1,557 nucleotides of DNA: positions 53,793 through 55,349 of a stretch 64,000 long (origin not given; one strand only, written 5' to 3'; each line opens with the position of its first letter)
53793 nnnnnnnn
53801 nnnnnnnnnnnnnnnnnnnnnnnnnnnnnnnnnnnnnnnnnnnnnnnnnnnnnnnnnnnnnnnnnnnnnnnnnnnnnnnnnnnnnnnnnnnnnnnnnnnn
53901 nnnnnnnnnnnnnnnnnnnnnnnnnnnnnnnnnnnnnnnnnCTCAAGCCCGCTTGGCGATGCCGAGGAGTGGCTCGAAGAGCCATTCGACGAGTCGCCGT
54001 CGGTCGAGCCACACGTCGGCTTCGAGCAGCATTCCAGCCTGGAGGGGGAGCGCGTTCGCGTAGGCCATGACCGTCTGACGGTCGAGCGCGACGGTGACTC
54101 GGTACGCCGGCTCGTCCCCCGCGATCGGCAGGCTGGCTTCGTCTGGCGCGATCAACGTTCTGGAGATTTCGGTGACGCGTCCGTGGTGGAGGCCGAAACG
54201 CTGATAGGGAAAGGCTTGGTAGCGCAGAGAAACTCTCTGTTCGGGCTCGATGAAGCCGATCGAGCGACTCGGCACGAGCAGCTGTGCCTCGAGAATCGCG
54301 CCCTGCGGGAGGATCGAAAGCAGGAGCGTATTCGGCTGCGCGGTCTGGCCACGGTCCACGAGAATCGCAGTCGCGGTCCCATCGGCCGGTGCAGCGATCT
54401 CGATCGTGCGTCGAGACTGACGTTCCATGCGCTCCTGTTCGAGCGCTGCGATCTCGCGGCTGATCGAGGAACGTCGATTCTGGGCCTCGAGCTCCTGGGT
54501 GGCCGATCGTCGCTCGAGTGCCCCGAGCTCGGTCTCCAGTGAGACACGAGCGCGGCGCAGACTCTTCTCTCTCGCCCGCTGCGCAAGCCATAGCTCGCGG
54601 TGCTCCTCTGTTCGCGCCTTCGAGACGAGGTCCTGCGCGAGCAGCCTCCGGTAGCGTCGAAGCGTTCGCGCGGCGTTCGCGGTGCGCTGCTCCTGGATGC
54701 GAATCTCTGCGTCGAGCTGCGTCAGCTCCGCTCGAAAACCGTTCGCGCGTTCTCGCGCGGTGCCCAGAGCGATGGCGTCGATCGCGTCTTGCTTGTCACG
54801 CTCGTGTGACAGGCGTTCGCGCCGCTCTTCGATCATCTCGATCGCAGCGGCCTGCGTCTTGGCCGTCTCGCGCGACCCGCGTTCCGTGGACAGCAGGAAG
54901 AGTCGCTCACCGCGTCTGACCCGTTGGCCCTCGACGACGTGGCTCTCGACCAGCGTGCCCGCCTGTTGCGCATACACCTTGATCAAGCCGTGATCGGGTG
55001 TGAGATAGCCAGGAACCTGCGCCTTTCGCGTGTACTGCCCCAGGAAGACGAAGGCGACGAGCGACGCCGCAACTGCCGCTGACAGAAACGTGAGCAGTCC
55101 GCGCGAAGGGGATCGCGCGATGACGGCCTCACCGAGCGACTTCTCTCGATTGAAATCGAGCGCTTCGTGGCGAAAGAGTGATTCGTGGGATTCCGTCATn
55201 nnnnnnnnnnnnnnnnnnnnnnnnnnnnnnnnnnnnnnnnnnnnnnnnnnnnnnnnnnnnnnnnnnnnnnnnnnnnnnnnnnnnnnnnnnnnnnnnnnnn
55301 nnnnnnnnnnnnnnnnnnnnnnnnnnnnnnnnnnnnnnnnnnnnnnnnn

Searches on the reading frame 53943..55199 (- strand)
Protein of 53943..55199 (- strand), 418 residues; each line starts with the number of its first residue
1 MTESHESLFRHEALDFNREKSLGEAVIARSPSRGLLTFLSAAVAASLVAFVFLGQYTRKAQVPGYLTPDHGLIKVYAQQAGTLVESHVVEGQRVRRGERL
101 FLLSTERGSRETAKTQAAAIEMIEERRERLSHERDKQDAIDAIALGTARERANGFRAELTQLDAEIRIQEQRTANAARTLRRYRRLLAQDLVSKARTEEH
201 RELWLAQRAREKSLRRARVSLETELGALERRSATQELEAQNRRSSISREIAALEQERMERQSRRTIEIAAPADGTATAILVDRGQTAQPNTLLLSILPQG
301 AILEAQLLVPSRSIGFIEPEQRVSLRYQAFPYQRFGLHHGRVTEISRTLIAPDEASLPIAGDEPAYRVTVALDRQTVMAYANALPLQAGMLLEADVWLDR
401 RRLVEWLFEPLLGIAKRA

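Call 5: search_protein_families(library=pfam, proteins=[window:53943-55199:-], max_evalue=0.01)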
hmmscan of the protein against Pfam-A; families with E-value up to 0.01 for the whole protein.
window:53943-55199:- (418 aa): 5 families
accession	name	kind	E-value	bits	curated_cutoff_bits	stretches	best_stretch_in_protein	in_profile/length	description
PF13437.12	HlyD_3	-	1.9e-12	48.3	22.2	1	268-376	2-97/106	HlyD family secretion protein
PF16576.10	HlyD_D23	-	1.5e-11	44.4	30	1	201-346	61-185/214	Barrel-sandwich domain of CusB or HlyD membrane-fusion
PF13533.13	Biotin_lipoyl_2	-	0.00023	21.4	29.8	0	74-98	2-26/32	Biotin-lipoyl like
PF00364.28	Biotin_lipoyl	-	0.00023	21.3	22.1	0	266-296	43-73/73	Biotin-requiring enzyme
PF14197.11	Cep57_CLD_2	-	0.0097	16.4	27.1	1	120-172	19-65/67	Centrosome localisation domain of PPC89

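Call 6: search_protein_families(library=ncbifam, proteins=[window:53943-55199:-], max_evalue=1)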
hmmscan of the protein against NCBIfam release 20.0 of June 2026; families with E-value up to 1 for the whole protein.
window:53943-55199:- (418 aa): 16 families
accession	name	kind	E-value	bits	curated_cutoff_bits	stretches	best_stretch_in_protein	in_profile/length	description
TIGR01843.1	type_I_hlyD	subfamily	3.4e-36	125.1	208.65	2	155-418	155-418/422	HlyD family type I secretion periplasmic adaptor subunit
TIGR03794.1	NHLM_micro_HlyD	equivalog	1.2e-14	54.1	156.2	1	39-351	26-342/421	NHLP bacteriocin system secretion protein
TIGR00998.1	8a0101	subfamily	1e-11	44.4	390.8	1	73-346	43-282/334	EmrA/EmrK family multidrug efflux transporter periplasmic adaptor subunit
TIGR01730.1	RND_mfp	subfamily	2e-11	43.4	94.9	2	235-346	100-211/322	efflux RND transporter periplasmic adaptor subunit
TIGR00999.1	8a0102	subfamily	3.5e-06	26.3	319.3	1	183-315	22-141/271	CzcB/NccB family metal efflux transporter periplasmic adaptor subunit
NF007785.0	PRK10476.1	equivalog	1.8e-05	23.7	376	1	41-295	17-238/347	multidrug transporter subunit MdtN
NF005117.0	PRK06549.1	equivalog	0.0023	18.5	159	0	267-296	100-129/130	acetyl-CoA carboxylase biotin carboxyl carrier protein subunit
NF009554.0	PRK12999.1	equivalog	0.0045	14.8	965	1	231-296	1042-1108/1147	pyruvate carboxylase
NF004309.0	PRK05704.1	equivalog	0.0088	15.4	449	1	69-185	42-159/408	2-oxoglutarate dehydrogenase complex dihydrolipoyllysine-residue succinyltransferase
TIGR01347.1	sucB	equivalog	0.015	14.5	378.65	0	69-198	40-165/404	dihydrolipoyllysine-residue succinyltransferase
NF006761.0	PRK09282.1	domain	0.017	13.6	402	0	231-296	535-589/591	pyruvate carboxylase subunit B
TIGR01108.1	oadA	equivalog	0.032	12.7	756.5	1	69-123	514-568/582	sodium-extruding oxaloacetate decarboxylase subunit alpha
NF005457.0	PRK07051.1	equivalog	0.058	13.6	87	0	73-101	48-76/80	acetyl-CoA carboxylase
NF008814.0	PRK11854.1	equivalog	0.1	11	722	0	74-119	45-90/637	pyruvate dehydrogenase complex dihydrolipoyllysine-residue acetyltransferase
TIGR01348.1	PDHac_trf_long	equivalog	0.12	10.8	552.1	1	68-152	38-122/587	dihydrolipoyllysine-residue acetyltransferase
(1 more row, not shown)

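Call 9: find_related_loci(query=window:53943-55199:-, collection=genome_contigs, flank=6000)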
Query window:53943-55199:- (418 aa) in genome_contigs; peptide patterns used: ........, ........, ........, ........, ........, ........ (x = any residue, [..] = any of these).
574 stretches matched a pattern, but none encodes a relative of the query by tblastn (E <= 1e-3).

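Call 25: find_homologous_proteins(query=window:53943-55199:-, max_evalue=1e-20)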
Query window:53943-55199:- (418 aa): 1541 proteins with E <= 1e-20 among 8000 candidates; the best 120 are listed.
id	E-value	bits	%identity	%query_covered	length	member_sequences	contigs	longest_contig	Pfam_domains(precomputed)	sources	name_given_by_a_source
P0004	2.9e-257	871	100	100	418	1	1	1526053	PF25973.1,PF26002.1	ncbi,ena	-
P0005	1.4e-138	480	56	99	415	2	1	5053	PF25973.1,PF25984.1,PF26002.1,PF00364.29,PF25919.1,PF25917.1,PF25997.1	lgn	-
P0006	2.4e-138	480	56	99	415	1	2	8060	PF25973.1,PF26002.1,PF00364.29,PF25919.1,PF25917.1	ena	-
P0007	4.3e-138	479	56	99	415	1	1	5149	PF25973.1,PF25984.1,PF26002.1,PF00364.29,PF25919.1,PF25917.1,PF25997.1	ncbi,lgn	-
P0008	1.0e-137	478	56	99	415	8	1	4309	PF25973.1,PF25984.1,PF26002.1,PF00364.29,PF25919.1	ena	-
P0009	1.8e-137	477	56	99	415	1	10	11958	PF25973.1,PF25984.1,PF26002.1,PF00364.29,PF25919.1,PF25917.1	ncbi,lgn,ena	-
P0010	2.6e-137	476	56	98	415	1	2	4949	PF25973.1,PF25984.1,PF26002.1,PF00364.29,PF25919.1,PF25917.1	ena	-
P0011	7.5e-137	475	56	98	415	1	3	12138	PF25973.1,PF25984.1,PF26002.1,PF00364.29,PF25919.1,PF25917.1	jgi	jgi:membrane fusion protein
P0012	1.0e-136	474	56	98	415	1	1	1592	PF25973.1,PF25984.1,PF26002.1,PF00364.29,PF25919.1,PF25917.1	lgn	-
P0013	2.2e-136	473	56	98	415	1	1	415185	PF25973.1,PF25984.1,PF26002.1,PF00364.29,PF25919.1,PF25917.1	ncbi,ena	-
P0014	3.2e-136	473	57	99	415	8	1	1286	PF25973.1,PF26002.1,PF00364.29,PF25919.1,PF25917.1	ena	-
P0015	7.3e-136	472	55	99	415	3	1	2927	PF25973.1,PF25984.1,PF26002.1,PF00364.29,PF25919.1,PF25917.1,PF25997.1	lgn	-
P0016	7.3e-136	472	56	98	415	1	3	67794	PF25973.1,PF25984.1,PF26002.1,PF00364.29,PF25919.1,PF25917.1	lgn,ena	-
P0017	1.0e-135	471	56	98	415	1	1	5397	PF25973.1,PF25984.1,PF26002.1,PF00364.29,PF25919.1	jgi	jgi:membrane fusion protein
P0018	2.7e-135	470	57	98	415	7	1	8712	PF25973.1,PF25984.1,PF26002.1,PF00364.29,PF25919.1,PF25917.1,PF25997.1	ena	-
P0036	3.3e-129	450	54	98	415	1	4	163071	PF25984.1,PF26002.1,PF00364.29,PF25919.1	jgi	jgi:membrane fusion protein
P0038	5.8e-129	449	54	99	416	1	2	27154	PF25973.1,PF25984.1,PF26002.1,PF00364.29,PF25919.1,PF25917.1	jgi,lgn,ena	-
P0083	2.9e-123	430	51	99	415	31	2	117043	PF25973.1,PF25984.1,PF26002.1,PF00364.29,PF25919.1,PF25917.1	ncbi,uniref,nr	ncbi:HlyD family secretion protein [Methylomonas methanica]|uniref:Uncharacterized protein n=1 Tax=M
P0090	1.0e-121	425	49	98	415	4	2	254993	PF25973.1,PF25984.1,PF26002.1,PF00364.29,PF25919.1,PF25917.1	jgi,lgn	jgi:membrane fusion protein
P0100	2.1e-120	421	52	98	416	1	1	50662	PF26002.1,PF25919.1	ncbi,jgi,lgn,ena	-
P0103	4.2e-120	420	52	99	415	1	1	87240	PF25973.1,PF25984.1,PF26002.1,PF00364.29,PF25919.1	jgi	jgi:membrane fusion protein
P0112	3.6e-119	417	53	99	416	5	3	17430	PF25973.1,PF25984.1,PF26002.1,PF00364.29,PF25919.1,PF25917.1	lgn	-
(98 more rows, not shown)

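Call 26: find_encoding_contigs(protein=P0004, flank=3000, max_places=3)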
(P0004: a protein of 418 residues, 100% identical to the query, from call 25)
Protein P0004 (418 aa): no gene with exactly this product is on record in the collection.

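Call 27: find_encoding_contigs(protein=P0013, flank=6000, max_places=3)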
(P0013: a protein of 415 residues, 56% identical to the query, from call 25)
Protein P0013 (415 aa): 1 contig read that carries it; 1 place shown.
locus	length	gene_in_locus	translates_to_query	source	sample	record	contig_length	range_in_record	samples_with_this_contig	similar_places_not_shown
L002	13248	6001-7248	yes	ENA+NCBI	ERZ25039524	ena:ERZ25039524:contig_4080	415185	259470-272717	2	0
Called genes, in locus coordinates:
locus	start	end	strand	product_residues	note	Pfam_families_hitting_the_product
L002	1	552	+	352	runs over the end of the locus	-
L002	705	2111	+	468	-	PF00753:Lactamase_B, PF23023:Anti-Pycsar_Apyc1 (weak), PF12706:Lactamase_B_2 (weak), PF16661:Lactamase_B_6 (weak), PF10996:Beta-Casp, PF07521:RMMBL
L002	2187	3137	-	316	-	PF01148:CTP_transf_1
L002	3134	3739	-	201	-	PF01553:Acyltransferase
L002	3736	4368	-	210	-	-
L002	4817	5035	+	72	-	-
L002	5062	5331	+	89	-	-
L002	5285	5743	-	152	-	-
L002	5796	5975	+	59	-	-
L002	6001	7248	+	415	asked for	PF25919:BSH_CusB (faint), PF00364:Biotin_lipoyl (faint), PF25917:BSH_RND (weak), PF25973:BSH_CzcB (faint), PF25984:BSH_YknX (weak), PF26002:Beta-barrel_AprE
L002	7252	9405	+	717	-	PF03412:Peptidase_C39, PF00664:ABC_membrane, PF00005:ABC_tran, PF02463:SMC_N (faint)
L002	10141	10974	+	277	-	PF14338:Mrr_N, PF04471:Mrr_cat, PF22722:NA-iREase1, PF13156:Mrr_cat_2 (weak)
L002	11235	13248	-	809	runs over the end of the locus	PF01326:PPDK_N, PF00391:PEP-utilizers, PF02896:PEP-utilizers_C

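Call 28: find_encoding_contigs(protein=P0016, flank=6000, max_places=3)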
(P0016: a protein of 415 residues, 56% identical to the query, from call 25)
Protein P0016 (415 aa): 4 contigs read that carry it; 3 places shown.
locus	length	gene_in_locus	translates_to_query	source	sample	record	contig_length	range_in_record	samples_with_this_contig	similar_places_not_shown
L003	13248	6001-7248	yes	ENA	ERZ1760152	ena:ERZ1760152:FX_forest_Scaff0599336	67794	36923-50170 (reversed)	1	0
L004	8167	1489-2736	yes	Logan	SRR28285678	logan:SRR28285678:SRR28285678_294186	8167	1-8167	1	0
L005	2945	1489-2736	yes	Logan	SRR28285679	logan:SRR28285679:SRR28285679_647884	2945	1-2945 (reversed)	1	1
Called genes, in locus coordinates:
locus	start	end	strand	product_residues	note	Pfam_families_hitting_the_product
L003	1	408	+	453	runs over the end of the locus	PF18073:Zn_ribbon_LapB, PF03796:DnaB_C, PF06745:ATPase, PF13481:AAA_25, PF23442:DUF7125, PF13401:AAA_22 (weak), PF13541:ChlI (weak), PF05362:Lon_C (weak), +1 more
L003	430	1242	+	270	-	PF01435:Peptidase_M48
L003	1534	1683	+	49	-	-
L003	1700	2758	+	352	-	-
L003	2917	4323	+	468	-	PF00753:Lactamase_B, PF23023:Anti-Pycsar_Apyc1, PF12706:Lactamase_B_2, PF16661:Lactamase_B_6 (weak), PF10996:Beta-Casp, PF07521:RMMBL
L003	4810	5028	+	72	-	-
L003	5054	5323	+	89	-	-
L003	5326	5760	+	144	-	-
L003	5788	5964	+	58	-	-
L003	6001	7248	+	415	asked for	PF25919:BSH_CusB (faint), PF00364:Biotin_lipoyl (faint), PF25917:BSH_RND (weak), PF25973:BSH_CzcB (faint), PF25984:BSH_YknX (weak), PF26002:Beta-barrel_AprE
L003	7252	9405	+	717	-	PF03412:Peptidase_C39, PF00664:ABC_membrane, PF00005:ABC_tran, PF02463:SMC_N (faint)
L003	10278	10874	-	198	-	PF00145:DNA_methylase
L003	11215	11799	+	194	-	PF02661:Fic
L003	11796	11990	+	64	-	-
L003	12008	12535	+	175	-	-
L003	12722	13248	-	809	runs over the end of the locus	PF01326:PPDK_N, PF00391:PEP-utilizers, PF02896:PEP-utilizers_C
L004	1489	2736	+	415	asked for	PF25919:BSH_CusB (faint), PF00364:Biotin_lipoyl (faint), PF25917:BSH_RND (weak), PF25973:BSH_CzcB (faint), PF25984:BSH_YknX (weak), PF26002:Beta-barrel_AprE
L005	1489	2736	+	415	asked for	PF25919:BSH_CusB (faint), PF00364:Biotin_lipoyl (faint), PF25917:BSH_RND (weak), PF25973:BSH_CzcB (faint), PF25984:BSH_YknX (weak), PF26002:Beta-barrel_AprE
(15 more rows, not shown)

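Call 47: find_encoding_contigs(protein=P0036, flank=3000, max_places=2)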
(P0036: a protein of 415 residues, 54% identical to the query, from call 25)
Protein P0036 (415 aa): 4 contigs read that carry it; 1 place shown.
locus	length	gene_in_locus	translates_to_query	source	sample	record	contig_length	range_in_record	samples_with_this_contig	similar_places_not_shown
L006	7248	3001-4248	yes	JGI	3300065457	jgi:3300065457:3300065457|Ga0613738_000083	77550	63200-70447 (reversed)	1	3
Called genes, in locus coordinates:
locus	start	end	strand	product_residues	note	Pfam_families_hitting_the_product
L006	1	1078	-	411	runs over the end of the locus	PF00162:PGK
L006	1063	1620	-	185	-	PF00578:AhpC-TSA, PF08534:Redoxin, PF13098:Thioredoxin_2 (weak)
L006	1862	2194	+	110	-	-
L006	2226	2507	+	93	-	-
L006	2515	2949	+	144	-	-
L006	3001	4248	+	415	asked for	PF25919:BSH_CusB (faint), PF00364:Biotin_lipoyl (faint), PF25984:BSH_YknX (faint), PF26002:Beta-barrel_AprE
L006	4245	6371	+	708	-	PF03412:Peptidase_C39, PF02463:SMC_N (weak), PF00664:ABC_membrane, PF00005:ABC_tran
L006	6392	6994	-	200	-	PF00881:Nitroreductase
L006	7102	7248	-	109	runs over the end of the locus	-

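Call 48: find_encoding_contigs(protein=P0090, flank=3000, max_places=2)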
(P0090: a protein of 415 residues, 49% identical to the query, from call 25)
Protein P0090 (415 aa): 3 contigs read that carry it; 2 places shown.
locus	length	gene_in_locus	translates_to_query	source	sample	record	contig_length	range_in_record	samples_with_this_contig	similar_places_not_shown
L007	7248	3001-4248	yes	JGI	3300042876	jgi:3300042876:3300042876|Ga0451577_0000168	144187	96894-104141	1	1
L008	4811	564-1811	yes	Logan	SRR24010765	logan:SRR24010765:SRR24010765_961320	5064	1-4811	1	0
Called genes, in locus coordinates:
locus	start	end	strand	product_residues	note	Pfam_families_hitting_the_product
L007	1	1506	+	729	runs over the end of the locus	-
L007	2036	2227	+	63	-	-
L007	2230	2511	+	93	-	-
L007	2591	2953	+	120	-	-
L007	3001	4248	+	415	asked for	PF25919:BSH_CusB (faint), PF25973:BSH_CzcB (faint), PF00364:Biotin_lipoyl (faint), PF25917:BSH_RND (weak), PF25984:BSH_YknX (weak), PF26002:Beta-barrel_AprE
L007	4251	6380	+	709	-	PF03412:Peptidase_C39, PF00664:ABC_membrane, PF00005:ABC_tran, PF02463:SMC_N (faint)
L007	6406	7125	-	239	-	PF00929:RNase_T, PF13482:RNase_H_2 (faint)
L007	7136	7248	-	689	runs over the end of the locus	PF13089:PP_kinase_N, PF02503:PP_kinase, PF17941:PP_kinase_C_1, PF13091:PLDc_2 (faint), PF13090:PP_kinase_C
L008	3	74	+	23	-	?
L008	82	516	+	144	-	-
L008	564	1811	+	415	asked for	PF25919:BSH_CusB (faint), PF25973:BSH_CzcB (faint), PF00364:Biotin_lipoyl (faint), PF25917:BSH_RND (weak), PF25984:BSH_YknX (weak), PF26002:Beta-barrel_AprE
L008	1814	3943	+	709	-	PF03412:Peptidase_C39, PF00664:ABC_membrane, PF00005:ABC_tran, PF02463:SMC_N (faint)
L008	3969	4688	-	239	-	PF00929:RNase_T, PF13482:RNase_H_2 (faint)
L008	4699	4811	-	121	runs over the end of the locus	?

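Call 49: find_encoding_contigs(protein=P0083, flank=3000, max_places=2)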
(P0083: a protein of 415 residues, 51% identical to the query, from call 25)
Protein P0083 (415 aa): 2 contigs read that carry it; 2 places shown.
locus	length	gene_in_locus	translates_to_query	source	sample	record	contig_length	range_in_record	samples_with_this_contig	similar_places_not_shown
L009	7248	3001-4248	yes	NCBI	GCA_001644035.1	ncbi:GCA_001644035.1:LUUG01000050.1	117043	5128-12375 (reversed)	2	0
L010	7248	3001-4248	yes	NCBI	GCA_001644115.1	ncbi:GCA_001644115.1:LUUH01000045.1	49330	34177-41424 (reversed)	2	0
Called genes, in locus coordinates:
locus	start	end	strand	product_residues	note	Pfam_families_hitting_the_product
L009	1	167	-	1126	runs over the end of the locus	PF04773:FecR, PF07719:TPR_2 (faint)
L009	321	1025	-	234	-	PF00027:cNMP_binding, PF13545:HTH_Crp_2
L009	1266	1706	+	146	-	-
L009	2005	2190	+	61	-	-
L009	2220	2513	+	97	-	-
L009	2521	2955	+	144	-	-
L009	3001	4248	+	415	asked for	PF25919:BSH_CusB (faint), PF25973:BSH_CzcB (faint), PF00364:Biotin_lipoyl (faint), PF25917:BSH_RND (weak), PF25984:BSH_YknX (weak), PF26002:Beta-barrel_AprE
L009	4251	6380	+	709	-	PF03412:Peptidase_C39, PF00664:ABC_membrane, PF02463:SMC_N (faint), PF00005:ABC_tran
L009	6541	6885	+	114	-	PF04930:FUN14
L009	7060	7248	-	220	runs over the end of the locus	PF07484:Collar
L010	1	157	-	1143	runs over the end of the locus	PF04773:FecR, PF07719:TPR_2 (faint), PF13371:TPR_9 (faint)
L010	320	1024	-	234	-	PF00027:cNMP_binding, PF13545:HTH_Crp_2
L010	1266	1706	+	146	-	-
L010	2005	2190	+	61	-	-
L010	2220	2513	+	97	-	-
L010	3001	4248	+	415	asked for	PF25919:BSH_CusB (faint), PF25973:BSH_CzcB (faint), PF00364:Biotin_lipoyl (faint), PF25917:BSH_RND (weak), PF25984:BSH_YknX (weak), PF26002:Beta-barrel_AprE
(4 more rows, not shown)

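Call 50: find_encoding_contigs(protein=P0103, flank=3000, max_places=2)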
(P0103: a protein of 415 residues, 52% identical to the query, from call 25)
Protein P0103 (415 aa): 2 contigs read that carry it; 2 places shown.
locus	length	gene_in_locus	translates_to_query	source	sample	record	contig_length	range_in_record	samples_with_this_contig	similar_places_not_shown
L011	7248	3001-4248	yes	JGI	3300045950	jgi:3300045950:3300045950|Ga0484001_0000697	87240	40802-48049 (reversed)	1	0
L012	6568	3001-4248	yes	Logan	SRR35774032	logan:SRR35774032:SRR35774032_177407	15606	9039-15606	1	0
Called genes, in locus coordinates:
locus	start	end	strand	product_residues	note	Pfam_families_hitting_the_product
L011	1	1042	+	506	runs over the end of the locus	PF02321:OEP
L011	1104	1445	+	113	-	-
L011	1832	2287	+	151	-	-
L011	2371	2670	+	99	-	PF08734:GYD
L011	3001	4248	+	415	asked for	PF25919:BSH_CusB (faint), PF25973:BSH_CzcB (faint), PF00364:Biotin_lipoyl (faint), PF25984:BSH_YknX (faint), PF26002:Beta-barrel_AprE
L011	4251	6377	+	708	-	PF03412:Peptidase_C39, PF00664:ABC_membrane, PF00005:ABC_tran, PF02463:SMC_N (faint), PF13304:AAA_21 (faint)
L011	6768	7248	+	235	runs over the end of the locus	PF00027:cNMP_binding, PF13545:HTH_Crp_2, PF00325:Crp (weak)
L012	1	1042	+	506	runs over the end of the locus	PF02321:OEP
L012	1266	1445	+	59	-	-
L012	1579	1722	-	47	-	-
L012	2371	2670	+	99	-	PF08734:GYD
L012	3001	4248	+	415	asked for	PF25919:BSH_CusB (faint), PF25973:BSH_CzcB (faint), PF00364:Biotin_lipoyl (faint), PF25984:BSH_YknX (faint), PF26002:Beta-barrel_AprE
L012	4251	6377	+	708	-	PF03412:Peptidase_C39, PF00664:ABC_membrane, PF00005:ABC_tran, PF02463:SMC_N (faint), PF13304:AAA_21 (faint)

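Call 71: search_protein_families(library=ncbifam, proteins=[L003:5326-5760:+], max_evalue=1)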
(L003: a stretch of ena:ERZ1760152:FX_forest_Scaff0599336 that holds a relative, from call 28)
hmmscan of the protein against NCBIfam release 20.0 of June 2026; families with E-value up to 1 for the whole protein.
L003:5326-5760:+ (144 aa): 0 families

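Call 75: find_encoding_contigs(protein=P0038, flank=3000, max_places=2)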
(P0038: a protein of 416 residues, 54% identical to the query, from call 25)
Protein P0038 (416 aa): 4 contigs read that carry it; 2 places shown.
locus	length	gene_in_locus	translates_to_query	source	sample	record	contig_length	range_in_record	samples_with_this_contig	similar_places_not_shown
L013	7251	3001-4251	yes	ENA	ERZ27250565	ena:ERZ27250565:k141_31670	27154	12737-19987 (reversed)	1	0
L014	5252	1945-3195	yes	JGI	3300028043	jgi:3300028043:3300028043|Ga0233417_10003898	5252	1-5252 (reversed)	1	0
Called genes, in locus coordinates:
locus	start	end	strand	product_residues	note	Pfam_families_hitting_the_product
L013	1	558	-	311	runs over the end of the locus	PF11845:Tll0287-like (weak)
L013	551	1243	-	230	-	PF14522:Cytochrome_C7 (faint), PF09699:Paired_CXXCH_1 (faint), PF13442:Cytochrome_CBB3 (faint), PF14537:Cytochrom_c3_2 (weak)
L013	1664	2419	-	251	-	-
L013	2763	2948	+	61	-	-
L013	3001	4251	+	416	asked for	PF25919:BSH_CusB (faint), PF00364:Biotin_lipoyl (faint), PF25917:BSH_RND (weak), PF25973:BSH_CzcB (weak), PF25984:BSH_YknX (weak), PF26002:Beta-barrel_AprE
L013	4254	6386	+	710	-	PF03412:Peptidase_C39, PF00664:ABC_membrane, PF00005:ABC_tran, PF02463:SMC_N (faint)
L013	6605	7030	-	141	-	PF05860:TPS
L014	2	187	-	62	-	?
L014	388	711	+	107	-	-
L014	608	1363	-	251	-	-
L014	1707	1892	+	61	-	-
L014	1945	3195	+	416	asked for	PF25919:BSH_CusB (faint), PF00364:Biotin_lipoyl (faint), PF25917:BSH_RND (weak), PF25973:BSH_CzcB (weak), PF25984:BSH_YknX (weak), PF26002:Beta-barrel_AprE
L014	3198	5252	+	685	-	?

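Call 76: find_encoding_contigs(protein=P0100, flank=3000, max_places=2)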
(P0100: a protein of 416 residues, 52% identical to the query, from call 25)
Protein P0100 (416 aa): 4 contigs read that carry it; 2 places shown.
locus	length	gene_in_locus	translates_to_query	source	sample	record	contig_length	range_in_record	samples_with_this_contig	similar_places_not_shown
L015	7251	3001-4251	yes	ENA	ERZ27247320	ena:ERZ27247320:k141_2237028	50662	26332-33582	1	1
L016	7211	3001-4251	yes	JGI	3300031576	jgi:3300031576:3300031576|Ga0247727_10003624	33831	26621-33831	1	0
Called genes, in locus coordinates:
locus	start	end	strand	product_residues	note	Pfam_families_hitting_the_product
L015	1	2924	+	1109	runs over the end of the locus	PF13575:DUF4135, PF05147:LANC_like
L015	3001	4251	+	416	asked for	PF25919:BSH_CusB (faint), PF26002:Beta-barrel_AprE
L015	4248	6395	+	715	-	PF03412:Peptidase_C39, PF00664:ABC_membrane, PF00005:ABC_tran, PF02463:SMC_N (weak)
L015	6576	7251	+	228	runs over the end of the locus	PF13191:AAA_16 (weak), PF00005:ABC_tran, PF13304:AAA_21 (faint)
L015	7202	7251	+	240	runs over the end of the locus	PF03379:CcmB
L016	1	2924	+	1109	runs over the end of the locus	PF13575:DUF4135, PF05147:LANC_like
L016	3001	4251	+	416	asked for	PF25919:BSH_CusB (faint), PF26002:Beta-barrel_AprE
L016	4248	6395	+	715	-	PF03412:Peptidase_C39, PF00664:ABC_membrane, PF00005:ABC_tran, PF02463:SMC_N (weak)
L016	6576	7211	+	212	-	?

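Call 77: find_encoding_contigs(protein=P0112, flank=3000, max_places=2)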
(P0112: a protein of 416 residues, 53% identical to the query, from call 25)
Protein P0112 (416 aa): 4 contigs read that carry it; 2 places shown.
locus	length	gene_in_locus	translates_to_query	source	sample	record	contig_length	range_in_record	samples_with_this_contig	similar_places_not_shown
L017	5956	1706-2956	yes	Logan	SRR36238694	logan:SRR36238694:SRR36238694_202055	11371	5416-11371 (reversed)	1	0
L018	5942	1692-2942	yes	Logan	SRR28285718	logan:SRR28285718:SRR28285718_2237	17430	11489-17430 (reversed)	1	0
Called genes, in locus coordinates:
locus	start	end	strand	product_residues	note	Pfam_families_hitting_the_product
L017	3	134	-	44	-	?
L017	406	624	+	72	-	-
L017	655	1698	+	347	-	PF13353:Fer4_12 (weak), PF04055:Radical_SAM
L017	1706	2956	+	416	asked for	PF25919:BSH_CusB (faint), PF25973:BSH_CzcB (faint), PF00364:Biotin_lipoyl (faint), PF25917:BSH_RND (faint), PF25984:BSH_YknX (faint), PF26002:Beta-barrel_AprE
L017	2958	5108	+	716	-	PF03412:Peptidase_C39, PF00664:ABC_membrane, PF00005:ABC_tran, PF02463:SMC_N (faint)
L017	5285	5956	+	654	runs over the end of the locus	PF13191:AAA_16 (weak), PF13401:AAA_22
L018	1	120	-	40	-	?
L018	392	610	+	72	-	-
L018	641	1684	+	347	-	PF13353:Fer4_12 (weak), PF04055:Radical_SAM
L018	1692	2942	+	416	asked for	PF25919:BSH_CusB (faint), PF25973:BSH_CzcB (faint), PF00364:Biotin_lipoyl (faint), PF25917:BSH_RND (faint), PF25984:BSH_YknX (faint), PF26002:Beta-barrel_AprE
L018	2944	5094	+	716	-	PF03412:Peptidase_C39, PF00664:ABC_membrane, PF00005:ABC_tran, PF02463:SMC_N (faint)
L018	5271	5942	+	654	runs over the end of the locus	PF13191:AAA_16 (weak), PF13401:AAA_22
